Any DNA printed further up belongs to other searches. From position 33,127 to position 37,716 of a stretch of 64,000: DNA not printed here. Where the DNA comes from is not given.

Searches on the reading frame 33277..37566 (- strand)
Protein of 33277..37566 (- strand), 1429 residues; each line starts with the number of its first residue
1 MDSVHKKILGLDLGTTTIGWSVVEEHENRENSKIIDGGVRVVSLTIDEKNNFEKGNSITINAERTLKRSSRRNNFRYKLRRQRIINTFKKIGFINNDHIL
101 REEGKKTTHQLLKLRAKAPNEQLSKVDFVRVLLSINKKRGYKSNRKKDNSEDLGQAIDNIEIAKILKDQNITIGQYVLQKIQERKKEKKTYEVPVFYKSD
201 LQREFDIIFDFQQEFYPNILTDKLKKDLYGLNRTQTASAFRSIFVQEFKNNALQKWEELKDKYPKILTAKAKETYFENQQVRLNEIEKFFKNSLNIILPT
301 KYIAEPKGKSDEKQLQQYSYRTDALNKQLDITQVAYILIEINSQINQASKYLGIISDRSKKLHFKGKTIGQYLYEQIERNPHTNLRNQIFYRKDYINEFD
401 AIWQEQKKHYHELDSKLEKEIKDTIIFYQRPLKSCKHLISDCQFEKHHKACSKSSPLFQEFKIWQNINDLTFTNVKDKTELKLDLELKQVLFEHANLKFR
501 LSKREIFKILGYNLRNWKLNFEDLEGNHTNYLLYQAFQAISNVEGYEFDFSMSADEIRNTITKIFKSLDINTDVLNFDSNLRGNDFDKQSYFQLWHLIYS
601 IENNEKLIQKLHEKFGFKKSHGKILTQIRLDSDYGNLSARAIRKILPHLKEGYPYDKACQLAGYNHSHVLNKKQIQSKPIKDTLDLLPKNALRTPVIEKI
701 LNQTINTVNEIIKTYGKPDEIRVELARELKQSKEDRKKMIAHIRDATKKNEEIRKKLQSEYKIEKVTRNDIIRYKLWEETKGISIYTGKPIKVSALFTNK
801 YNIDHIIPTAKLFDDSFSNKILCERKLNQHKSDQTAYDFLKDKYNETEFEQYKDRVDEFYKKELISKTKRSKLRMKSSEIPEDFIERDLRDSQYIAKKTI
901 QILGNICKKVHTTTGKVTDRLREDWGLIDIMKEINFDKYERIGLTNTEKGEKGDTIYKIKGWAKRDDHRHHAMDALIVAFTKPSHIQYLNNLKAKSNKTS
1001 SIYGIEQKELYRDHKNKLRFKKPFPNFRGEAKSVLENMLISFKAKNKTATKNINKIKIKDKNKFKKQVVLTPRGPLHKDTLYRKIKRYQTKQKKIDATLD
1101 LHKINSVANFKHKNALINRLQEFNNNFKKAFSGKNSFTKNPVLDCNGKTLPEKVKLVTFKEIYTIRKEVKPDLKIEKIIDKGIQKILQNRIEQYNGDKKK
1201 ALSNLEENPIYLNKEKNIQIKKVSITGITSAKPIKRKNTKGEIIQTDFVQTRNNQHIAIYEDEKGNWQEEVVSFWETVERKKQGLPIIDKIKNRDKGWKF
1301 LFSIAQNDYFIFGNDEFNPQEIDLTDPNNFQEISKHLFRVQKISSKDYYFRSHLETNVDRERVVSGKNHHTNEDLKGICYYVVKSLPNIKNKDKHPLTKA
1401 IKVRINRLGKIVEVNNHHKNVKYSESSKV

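Call 16: search_protein_families(library=pfam, proteins=[window:33277-37566:-])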
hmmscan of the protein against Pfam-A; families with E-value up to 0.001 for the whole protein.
window:33277-37566:- (1429 aa): 2 families
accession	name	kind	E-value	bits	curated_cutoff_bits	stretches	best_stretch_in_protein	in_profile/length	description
PF18541.7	RuvC_III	-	3.4e-56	190.5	26.2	1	879-1047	1-177/179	RuvC endonuclease subdomain 3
PF13395.12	HNH_4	-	3.2e-21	75.5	22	1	785-837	2-54/54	HNH endonuclease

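Call 21: find_related_loci(query=window:33277-37566:-, collection=genome_contigs, flank=10000)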
Query window:33277-37566:- (1429 aa) in genome_contigs; peptide patterns used: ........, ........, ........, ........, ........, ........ (x = any residue, [..] = any of these).
110 stretches matched a pattern; 4 encode a relative of the query (tblastn E <= 1e-3); 4 distinct loci.
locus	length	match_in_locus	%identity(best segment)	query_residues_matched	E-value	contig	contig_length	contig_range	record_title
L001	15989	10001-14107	45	6-1417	0e+0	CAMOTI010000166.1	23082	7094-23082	MAG: uncultured Prevotellaceae bacterium isolate SRR873607_bin.20_metaWRAP_v1.3_MAG genome assembly, contig: ERZ1756086_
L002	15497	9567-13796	44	6-1417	0e+0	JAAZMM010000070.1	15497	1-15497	MAG: Bacteroidales bacterium isolate AS23ysBPME_51 173184_AS23, whole genome shotgun sequence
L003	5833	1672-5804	45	6-1415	0e+0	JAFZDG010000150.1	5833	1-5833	MAG: Bacteroidaceae bacterium isolate RGIG7661 Water_buffalos_Rectum-1__c469988, whole genome shotgun sequence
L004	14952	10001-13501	35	3-1414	1e-140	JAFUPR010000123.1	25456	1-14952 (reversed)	MAG: Alistipes sp. isolate RGIG4712 Roe_deer_Rectum.Co__c2507060, whole genome shotgun sequence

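Call 49: list_cluster_members(proteins=[P0001, window:33277-37566:-])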
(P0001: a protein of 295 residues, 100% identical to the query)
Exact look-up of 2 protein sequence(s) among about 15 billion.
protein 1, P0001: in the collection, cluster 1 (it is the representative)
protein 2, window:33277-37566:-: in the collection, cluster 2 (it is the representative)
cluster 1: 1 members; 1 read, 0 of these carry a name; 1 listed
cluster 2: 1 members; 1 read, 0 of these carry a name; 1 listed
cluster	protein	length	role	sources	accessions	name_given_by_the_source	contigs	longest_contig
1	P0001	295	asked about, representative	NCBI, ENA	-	-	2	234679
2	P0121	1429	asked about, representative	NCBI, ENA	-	-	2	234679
